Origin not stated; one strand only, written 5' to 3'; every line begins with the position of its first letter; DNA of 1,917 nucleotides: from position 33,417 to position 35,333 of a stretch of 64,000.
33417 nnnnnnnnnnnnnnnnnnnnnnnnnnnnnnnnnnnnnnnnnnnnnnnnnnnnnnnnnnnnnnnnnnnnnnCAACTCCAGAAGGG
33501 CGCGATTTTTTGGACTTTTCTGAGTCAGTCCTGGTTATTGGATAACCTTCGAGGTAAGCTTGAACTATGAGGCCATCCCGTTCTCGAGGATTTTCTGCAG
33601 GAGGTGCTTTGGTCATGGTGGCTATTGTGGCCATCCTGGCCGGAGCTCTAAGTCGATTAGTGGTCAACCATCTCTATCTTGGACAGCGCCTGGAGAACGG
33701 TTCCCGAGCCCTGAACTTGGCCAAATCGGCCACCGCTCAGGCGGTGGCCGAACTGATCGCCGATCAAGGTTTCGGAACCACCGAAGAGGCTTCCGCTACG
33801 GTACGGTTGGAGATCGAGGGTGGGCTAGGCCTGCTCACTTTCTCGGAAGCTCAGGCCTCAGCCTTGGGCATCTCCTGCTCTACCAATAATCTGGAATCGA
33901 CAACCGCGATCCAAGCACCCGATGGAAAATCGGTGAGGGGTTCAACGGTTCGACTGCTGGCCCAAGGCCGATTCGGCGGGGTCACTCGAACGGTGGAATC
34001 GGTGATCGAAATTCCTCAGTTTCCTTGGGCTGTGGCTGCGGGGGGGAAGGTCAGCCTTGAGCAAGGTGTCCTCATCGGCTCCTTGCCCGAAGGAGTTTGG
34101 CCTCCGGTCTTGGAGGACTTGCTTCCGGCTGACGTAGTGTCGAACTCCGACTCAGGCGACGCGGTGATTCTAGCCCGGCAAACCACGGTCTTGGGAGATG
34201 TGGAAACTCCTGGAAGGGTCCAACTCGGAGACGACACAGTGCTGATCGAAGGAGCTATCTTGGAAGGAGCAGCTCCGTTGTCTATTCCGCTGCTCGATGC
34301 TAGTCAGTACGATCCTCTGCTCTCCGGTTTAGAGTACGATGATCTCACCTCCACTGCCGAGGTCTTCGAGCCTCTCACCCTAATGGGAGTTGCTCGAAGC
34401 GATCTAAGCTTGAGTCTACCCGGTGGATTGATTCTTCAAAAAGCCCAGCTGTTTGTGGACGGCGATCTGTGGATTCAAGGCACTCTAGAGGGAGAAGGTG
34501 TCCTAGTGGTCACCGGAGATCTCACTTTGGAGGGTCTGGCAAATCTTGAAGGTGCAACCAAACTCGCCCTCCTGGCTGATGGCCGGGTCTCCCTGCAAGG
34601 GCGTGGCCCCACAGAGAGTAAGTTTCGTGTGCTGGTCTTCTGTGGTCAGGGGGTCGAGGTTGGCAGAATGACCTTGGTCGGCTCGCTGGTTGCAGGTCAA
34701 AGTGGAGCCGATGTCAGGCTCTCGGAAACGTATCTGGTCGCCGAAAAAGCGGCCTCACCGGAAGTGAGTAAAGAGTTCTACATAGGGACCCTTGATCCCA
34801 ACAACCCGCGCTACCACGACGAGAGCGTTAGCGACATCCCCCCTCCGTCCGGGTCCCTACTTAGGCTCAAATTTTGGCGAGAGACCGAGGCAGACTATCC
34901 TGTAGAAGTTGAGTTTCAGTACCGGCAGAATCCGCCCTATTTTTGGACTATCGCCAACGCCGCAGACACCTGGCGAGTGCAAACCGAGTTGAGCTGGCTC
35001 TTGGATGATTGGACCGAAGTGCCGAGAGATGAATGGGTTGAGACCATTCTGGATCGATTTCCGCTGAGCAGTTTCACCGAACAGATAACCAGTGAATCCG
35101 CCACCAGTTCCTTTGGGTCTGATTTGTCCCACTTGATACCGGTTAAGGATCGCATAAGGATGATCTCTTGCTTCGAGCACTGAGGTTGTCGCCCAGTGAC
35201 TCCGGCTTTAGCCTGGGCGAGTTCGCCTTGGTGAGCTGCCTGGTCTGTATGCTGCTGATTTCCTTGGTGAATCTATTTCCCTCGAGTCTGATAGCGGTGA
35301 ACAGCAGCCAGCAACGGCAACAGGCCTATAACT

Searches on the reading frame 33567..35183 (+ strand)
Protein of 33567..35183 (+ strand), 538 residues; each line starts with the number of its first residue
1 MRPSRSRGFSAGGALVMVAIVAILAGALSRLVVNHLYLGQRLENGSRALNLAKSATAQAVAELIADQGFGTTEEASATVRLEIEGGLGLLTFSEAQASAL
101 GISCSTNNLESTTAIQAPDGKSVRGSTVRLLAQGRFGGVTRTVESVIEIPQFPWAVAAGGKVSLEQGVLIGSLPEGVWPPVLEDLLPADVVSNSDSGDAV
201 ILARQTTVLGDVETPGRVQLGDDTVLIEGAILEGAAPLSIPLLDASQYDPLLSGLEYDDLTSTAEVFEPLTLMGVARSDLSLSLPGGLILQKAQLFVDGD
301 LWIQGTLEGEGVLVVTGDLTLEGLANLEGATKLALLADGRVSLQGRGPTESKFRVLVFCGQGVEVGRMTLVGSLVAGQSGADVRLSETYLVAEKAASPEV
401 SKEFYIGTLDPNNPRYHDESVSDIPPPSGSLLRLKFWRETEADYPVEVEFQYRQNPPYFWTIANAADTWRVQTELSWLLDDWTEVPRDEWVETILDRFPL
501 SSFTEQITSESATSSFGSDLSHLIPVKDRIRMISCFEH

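Call 7: search_protein_families(library=pfam, proteins=[window:33567-35183:+])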
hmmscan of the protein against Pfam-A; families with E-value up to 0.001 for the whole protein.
window:33567-35183:+ (538 aa): 0 families

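Call 9: search_protein_families(library=pfam, proteins=[window:33567-35183:+], max_evalue=10)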
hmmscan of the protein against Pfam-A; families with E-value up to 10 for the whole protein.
window:33567-35183:+ (538 aa): 1 family
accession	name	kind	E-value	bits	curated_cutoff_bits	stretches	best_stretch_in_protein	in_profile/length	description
PF09682.15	Phage_holin_6_1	-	0.064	14.1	24.9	1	16-71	8-62/101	Bacteriophage holin of superfamily 6 (Holin_LLH)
